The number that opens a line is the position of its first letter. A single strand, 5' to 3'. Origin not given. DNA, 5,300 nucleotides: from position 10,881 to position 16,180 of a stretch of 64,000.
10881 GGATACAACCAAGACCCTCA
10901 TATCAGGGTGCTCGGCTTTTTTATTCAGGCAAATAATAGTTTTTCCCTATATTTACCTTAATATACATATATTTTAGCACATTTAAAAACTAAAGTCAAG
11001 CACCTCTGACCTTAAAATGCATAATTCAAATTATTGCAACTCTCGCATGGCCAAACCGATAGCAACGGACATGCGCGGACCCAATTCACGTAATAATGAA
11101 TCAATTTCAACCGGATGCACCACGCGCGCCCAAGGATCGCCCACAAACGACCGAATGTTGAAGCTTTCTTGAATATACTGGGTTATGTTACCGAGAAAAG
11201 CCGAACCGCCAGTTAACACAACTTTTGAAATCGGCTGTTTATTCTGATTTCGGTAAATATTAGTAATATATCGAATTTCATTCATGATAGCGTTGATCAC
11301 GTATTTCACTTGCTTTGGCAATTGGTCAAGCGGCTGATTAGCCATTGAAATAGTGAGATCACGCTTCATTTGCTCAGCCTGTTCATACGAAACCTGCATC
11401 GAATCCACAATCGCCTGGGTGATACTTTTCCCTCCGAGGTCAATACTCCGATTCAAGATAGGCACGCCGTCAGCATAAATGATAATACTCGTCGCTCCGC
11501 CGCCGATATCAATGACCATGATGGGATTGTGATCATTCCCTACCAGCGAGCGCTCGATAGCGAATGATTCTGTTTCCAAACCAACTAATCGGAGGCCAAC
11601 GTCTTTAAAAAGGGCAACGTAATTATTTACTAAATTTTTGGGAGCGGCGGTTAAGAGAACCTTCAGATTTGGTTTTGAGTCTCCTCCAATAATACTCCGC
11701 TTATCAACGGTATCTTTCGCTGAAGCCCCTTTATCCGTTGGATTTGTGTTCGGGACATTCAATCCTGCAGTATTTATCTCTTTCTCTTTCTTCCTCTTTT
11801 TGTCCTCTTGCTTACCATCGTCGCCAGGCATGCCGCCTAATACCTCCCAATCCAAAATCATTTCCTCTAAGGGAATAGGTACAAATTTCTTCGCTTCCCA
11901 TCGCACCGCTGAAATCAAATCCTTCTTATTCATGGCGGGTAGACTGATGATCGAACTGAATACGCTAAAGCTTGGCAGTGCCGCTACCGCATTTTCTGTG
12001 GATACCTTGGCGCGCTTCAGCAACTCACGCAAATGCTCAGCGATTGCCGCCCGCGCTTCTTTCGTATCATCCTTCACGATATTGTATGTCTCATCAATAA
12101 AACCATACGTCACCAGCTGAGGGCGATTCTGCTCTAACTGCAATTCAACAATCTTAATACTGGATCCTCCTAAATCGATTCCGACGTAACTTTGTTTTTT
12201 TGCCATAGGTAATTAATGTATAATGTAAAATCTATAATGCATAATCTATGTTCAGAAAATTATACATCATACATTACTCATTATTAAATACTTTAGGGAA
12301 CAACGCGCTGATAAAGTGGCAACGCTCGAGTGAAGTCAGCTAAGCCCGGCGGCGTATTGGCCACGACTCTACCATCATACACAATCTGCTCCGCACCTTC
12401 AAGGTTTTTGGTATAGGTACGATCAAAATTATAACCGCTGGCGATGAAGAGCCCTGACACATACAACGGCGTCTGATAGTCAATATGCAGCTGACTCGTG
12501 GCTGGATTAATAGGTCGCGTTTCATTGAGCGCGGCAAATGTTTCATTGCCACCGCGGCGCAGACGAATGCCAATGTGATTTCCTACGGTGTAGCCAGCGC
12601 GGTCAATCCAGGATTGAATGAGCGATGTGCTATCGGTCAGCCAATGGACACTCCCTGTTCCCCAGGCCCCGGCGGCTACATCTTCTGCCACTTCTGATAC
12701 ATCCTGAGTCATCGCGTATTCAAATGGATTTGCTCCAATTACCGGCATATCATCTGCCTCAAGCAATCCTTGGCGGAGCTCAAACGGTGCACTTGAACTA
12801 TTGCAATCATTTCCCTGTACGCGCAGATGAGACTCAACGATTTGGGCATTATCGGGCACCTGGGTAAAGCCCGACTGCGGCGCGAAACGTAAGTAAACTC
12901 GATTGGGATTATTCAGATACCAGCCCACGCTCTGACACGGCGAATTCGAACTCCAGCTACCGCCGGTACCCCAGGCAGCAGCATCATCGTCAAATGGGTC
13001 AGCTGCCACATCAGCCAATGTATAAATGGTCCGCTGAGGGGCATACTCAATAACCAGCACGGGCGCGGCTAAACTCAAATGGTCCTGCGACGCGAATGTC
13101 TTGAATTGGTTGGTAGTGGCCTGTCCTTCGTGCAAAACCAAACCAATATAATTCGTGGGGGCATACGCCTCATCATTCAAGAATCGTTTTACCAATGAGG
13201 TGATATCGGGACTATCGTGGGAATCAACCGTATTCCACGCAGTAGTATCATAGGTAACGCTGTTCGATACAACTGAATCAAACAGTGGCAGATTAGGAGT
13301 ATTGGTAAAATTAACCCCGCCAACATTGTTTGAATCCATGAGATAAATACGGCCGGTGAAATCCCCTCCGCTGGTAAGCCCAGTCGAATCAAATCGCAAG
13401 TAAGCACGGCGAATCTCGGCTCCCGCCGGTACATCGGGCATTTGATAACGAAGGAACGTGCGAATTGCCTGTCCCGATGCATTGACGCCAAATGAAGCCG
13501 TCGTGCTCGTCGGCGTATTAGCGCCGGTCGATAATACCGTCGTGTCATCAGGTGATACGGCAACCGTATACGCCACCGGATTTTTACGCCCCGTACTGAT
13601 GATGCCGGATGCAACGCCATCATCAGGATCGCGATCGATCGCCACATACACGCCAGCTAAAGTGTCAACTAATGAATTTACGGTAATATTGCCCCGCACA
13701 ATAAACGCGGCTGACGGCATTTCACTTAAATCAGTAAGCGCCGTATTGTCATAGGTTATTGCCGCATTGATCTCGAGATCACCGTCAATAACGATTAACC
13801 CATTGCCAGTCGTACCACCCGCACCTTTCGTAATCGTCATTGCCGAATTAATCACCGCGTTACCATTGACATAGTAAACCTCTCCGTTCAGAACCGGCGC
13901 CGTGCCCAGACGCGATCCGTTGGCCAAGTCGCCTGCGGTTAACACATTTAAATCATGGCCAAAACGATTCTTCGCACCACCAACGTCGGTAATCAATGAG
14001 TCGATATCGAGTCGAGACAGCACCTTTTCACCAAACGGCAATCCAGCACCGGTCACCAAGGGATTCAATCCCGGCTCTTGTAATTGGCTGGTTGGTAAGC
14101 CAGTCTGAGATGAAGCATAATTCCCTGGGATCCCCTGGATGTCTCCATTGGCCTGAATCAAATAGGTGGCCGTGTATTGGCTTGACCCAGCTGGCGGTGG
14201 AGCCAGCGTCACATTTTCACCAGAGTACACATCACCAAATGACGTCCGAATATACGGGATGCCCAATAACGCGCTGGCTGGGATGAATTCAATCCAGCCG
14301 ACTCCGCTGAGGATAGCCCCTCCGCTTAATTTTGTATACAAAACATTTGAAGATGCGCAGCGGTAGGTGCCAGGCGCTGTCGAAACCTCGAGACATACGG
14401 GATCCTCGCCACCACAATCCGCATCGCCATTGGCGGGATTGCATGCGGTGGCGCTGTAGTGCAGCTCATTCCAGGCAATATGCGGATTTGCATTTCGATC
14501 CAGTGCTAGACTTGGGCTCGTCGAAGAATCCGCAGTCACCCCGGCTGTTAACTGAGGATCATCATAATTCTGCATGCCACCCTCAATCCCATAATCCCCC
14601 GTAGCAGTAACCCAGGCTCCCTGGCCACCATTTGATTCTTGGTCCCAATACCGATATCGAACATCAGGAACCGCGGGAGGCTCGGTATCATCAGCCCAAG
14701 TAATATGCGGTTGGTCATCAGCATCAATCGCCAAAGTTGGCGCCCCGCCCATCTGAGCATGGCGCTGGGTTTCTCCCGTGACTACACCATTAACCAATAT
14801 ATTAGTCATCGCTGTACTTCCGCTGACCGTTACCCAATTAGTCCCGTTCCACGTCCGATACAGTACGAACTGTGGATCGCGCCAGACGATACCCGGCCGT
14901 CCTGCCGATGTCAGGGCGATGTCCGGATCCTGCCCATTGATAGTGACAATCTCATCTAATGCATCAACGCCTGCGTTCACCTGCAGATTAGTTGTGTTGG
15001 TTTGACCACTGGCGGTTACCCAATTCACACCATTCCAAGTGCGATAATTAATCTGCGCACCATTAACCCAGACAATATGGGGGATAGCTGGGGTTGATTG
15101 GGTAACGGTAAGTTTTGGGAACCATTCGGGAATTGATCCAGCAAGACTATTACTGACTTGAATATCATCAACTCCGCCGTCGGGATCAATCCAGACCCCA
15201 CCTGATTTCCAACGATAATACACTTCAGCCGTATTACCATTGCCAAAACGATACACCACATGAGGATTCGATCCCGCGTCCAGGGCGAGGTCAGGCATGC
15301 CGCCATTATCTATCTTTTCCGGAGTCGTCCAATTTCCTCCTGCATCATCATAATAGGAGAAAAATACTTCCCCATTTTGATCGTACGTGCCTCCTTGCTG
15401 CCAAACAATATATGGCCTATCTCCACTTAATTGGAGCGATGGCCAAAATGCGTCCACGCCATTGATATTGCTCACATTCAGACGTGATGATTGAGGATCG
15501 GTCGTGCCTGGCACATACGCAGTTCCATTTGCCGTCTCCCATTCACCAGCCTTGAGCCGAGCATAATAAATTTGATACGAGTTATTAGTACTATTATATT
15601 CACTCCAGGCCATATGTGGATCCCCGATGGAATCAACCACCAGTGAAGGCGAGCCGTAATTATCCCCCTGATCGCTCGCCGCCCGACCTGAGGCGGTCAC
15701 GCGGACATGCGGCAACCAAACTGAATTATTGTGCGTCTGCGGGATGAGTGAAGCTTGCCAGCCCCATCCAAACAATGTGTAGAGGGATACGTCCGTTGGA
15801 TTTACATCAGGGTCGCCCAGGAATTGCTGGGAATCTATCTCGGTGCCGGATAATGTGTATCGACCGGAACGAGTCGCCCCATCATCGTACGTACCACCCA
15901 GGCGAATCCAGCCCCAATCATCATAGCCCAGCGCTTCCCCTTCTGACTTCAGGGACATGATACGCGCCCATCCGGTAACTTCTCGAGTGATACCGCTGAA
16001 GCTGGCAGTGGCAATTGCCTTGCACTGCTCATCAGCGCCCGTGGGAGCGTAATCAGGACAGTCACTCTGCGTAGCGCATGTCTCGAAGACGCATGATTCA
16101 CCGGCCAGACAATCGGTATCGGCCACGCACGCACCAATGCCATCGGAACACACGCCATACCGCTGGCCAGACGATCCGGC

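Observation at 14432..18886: Two 7-bladed Trp-rich propeller arrays inside the 3934-aa protein, with a lectin-like repeat consensus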

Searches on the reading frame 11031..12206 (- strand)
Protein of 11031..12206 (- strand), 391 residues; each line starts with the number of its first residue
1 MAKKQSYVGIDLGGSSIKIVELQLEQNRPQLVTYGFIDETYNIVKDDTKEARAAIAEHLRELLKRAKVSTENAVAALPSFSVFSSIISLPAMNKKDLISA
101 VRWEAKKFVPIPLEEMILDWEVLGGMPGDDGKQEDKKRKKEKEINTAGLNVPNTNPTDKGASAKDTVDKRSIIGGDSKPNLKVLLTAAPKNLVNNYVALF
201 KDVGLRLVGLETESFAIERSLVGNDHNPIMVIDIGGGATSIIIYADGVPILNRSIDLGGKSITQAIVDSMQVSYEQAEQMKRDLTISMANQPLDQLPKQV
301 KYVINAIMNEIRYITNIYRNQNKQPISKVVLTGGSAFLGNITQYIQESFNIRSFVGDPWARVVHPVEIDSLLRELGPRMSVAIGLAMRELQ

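Call 7: search_protein_families(library=pfam, proteins=[window:11031-12206:-], max_evalue=0.01)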
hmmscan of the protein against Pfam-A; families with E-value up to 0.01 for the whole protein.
window:11031-12206:- (391 aa): 8 families
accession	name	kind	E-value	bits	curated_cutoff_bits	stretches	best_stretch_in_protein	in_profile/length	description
PF11104.14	PilM_2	-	5.3e-45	154.3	27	2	180-389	125-339/340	Type IV pilus assembly protein PilM;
PF14450.12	FtsA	-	5.4e-17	62.8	31.8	1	230-359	1-113/127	Cell division protein FtsA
PF02541.22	Ppx-GppA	-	9.4e-10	38.8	27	1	224-332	109-214/285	Ppx/GppA phosphatase family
PF06723.19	MreB_Mbl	-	4.4e-09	36.1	27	1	226-284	144-208/327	MreB/Mbl protein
PF08841.16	DDR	-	6.1e-06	25.9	24.6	1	307-387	256-326/328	Diol dehydratase reactivase ATPase-like domain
PF06277.17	EutA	-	0.00012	21.5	27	1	224-331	140-244/475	Ethanolamine utilisation protein EutA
PF25216.1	Volactin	-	0.00032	20.7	35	0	232-339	171-281/321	Volactin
PF01869.26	BcrAD_BadFG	-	0.00085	19.4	31.5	0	8-72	1-61/271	BadF/BadG/BcrA/BcrD ATPase family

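Call 38: find_encoding_contigs(protein=window:11031-12206:-, flank=2000, max_places=3)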
Protein window:11031-12206:- (391 aa): 3 contigs read that carry it; 2 places shown.
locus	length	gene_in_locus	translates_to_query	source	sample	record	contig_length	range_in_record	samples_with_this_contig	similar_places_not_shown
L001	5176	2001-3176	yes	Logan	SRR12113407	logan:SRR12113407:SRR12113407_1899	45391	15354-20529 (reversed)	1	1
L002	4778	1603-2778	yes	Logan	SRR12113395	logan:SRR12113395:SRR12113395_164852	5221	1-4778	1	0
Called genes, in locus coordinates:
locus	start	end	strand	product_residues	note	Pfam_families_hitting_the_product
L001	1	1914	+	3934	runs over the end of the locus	-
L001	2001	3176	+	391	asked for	PF11104:PilM_2, PF06723:MreB_Mbl (weak), PF08841:DDR (faint), PF02541:Ppx-GppA, PF14450:FtsA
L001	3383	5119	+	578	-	-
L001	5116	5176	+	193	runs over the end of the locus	-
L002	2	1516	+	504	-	?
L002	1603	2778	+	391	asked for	PF11104:PilM_2, PF06723:MreB_Mbl (weak), PF08841:DDR (faint), PF02541:Ppx-GppA, PF14450:FtsA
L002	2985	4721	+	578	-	-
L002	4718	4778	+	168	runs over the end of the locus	?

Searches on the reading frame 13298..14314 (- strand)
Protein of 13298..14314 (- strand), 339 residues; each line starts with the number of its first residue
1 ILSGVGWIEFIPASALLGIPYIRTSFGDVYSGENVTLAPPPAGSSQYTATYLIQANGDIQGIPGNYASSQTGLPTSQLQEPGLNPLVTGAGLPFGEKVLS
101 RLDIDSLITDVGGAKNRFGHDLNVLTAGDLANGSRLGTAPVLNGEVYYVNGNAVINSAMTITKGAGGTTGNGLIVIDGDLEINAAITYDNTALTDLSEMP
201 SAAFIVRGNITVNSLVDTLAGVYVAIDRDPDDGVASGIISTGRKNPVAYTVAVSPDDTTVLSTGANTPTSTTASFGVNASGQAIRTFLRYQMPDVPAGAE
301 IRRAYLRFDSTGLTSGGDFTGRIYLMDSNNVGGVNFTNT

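Call 84: search_protein_families(library=pfam, proteins=[window:13298-14314:-], max_evalue=0.05)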
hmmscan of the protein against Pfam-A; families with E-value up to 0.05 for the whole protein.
window:13298-14314:- (339 aa): 1 family
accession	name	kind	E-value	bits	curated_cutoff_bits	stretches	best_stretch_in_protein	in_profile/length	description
PF24517.2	CBM96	-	0.021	15.1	26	1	254-338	7-94/164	Carbohydrate-binding module family 96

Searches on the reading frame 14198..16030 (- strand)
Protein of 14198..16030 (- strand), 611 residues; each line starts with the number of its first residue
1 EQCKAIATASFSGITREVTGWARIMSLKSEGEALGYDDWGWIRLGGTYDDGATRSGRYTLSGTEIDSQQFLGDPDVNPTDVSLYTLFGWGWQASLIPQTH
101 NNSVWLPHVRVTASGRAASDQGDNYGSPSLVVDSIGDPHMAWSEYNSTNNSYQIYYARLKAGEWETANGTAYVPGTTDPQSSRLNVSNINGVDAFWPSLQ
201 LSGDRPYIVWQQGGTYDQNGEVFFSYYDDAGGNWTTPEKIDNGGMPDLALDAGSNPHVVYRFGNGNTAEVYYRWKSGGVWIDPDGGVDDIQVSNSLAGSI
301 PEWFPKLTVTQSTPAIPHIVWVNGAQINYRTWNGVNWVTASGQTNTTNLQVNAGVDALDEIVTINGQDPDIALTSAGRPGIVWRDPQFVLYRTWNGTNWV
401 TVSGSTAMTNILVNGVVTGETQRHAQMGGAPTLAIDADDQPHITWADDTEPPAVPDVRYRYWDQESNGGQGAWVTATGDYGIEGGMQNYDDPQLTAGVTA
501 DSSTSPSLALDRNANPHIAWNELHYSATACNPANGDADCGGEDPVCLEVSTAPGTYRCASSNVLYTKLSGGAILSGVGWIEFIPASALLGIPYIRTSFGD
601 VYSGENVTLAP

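Call 68: predict_structure(alignment_id=A5)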
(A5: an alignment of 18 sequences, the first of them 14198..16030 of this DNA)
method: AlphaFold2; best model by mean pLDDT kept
length: 611 residues; sequences in the alignment: 18
mean_pLDDT: 73.5   pTM: 0.76
mean pLDDT of the five models: 73.5, 73.1, 72.1, 71.8, 70.9
residues with pLDDT >= 90: 209; 70-90: 201; 50-70: 47; < 50: 154
segments of 3 or more residues with pLDDT < 50: 1-99, 418-420, 482-490, 572-611
pLDDT, mean of each block of 10 residues (from residue 1): 29 34 39 40 36 33 36 42 35 38 76 82 74 90 88 92 87 86 88 93 95 84 95 94 94 96 82 92 76 65 91 94 93 93 90 87 88 96 90 96 88 68 68 94 82 69 82 75 40 65 88 88 90 90 86 89 86 38 37 28 28 25
secondary structure, 60 per line:
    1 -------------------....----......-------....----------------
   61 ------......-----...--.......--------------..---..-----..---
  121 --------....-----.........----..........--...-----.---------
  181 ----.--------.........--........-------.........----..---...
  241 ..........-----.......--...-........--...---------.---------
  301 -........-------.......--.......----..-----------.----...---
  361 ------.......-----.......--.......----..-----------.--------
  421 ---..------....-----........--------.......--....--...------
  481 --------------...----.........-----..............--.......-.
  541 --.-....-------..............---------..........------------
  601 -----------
elements in order: E20-23 H28-33 E41-44 H67-72 E83-89 E129-132 E138-146 E151-160 E163-165 E194-202 E205-212 E220-228 E238-250 E256-262 E269-276 E279-281 E302-309 E317-323 E326-332 E367-373 E379-385 E388-394 E432-435 E441-448 E457-463 H466-469 E472-474 E495-497 E502-510 E516-529 H532-538 E545-548 E556-569 E579-584 H585-588

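Call 70: fold_search(model_id=the predicted structure, library=pdb)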
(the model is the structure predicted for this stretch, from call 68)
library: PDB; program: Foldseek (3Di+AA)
matches with E <= 10: 1001; with E <= 0.001: 320
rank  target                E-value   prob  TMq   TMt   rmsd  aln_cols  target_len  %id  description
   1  4x4a                  3.5e-10  1.00  0.30  0.36  14.4       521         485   12  Crystal structure of the intramolecular trans-sialidase from Ruminococcus gnavus in complex with 2,7-Anhydro-Neu5Ac (released 2015-07-22)
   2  5mum                  3.6e-10  1.00  0.39  0.55   7.8       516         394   14  Glycoside Hydrolase BACINT_00347 (released 2017-04-26)
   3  8q81                  3.8e-10  1.00  0.37  0.61   7.6       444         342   12  Photorhabdus laumondii lectin PLL3 in complex with alpha-methyl-fucoside (released 2025-03-05)
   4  4x6k                  8.0e-10  1.00  0.29  0.35  15.0       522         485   12  Crystal structure of the intramolecular trans-sialidase from Ruminococcus gnavus in complex with Siastatin B (released 2015-07-22)
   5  7mhu_A                8.4e-10  1.00  0.36  0.55   8.5       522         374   11  Sialidase24 apo (released 2022-02-23)
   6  8u5o                  8.8e-10  1.00  0.33  0.42  11.6       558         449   11  The structure of the catalytic domain of NanI sialdase in complex with Neu5Gc (released 2024-09-04)
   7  4x47                  1.5e-09  1.00  0.29  0.34  15.0       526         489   12  Crystal structure of the intramolecular trans-sialidase from Ruminococcus gnavus in complex with Neu5Ac2en (released 2015-07-22)
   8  7esn_A                1.6e-09  1.00  0.42  0.56   9.6       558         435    9  Crystal structure of a L-rhamnose-alpha-1,4-D-glucuronate lyase from Fusarium oxysporum 12S, H105F Rha-GlcA complex (released 2021-08-04)
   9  5mvh                  1.9e-09  1.00  0.40  0.57   7.1       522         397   13  Glycoside Hydrolase BACCELL_00856 (released 2017-04-26)
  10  7esl                  2.0e-09  1.00  0.41  0.57   7.9       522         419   11  Crystal structure of a L-rhamnose-alpha-1,4-D-glucuronate lyase from Fusarium oxysporum 12S, N247A N-glycan free form (released 2021-08-04)
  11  4irt                  2.4e-09  1.00  0.40  0.57   7.5       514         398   12  Crystal structure of a putative neuraminidase (BACOVA_03493) from Bacteroides ovatus ATCC 8483 at 1.74 A resolution (released 2013-03-13)
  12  1sll                  3.3e-09  1.00  0.28  0.26  18.4       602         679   12  SIALIDASE L FROM LEECH MACROBDELLA DECORA (released 1998-12-16)
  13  7esk_A                3.9e-09  1.00  0.40  0.56   7.8       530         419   10  Crystal structure of a L-rhamnose-alpha-1,4-D-glucuronate lyase from Fusarium oxysporum 12S, Ligand free form (released 2021-08-04)
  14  9c20                  3.9e-09  1.00  0.32  0.41  12.2       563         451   11  The Sialidase NanJ in complex with Neu5,9Ac (released 2024-09-04)
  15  8uvv                  4.5e-09  1.00  0.33  0.42  12.2       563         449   11  The NanJ sialidase catalytic domain in complex with Neu5Ac (released 2024-09-04)
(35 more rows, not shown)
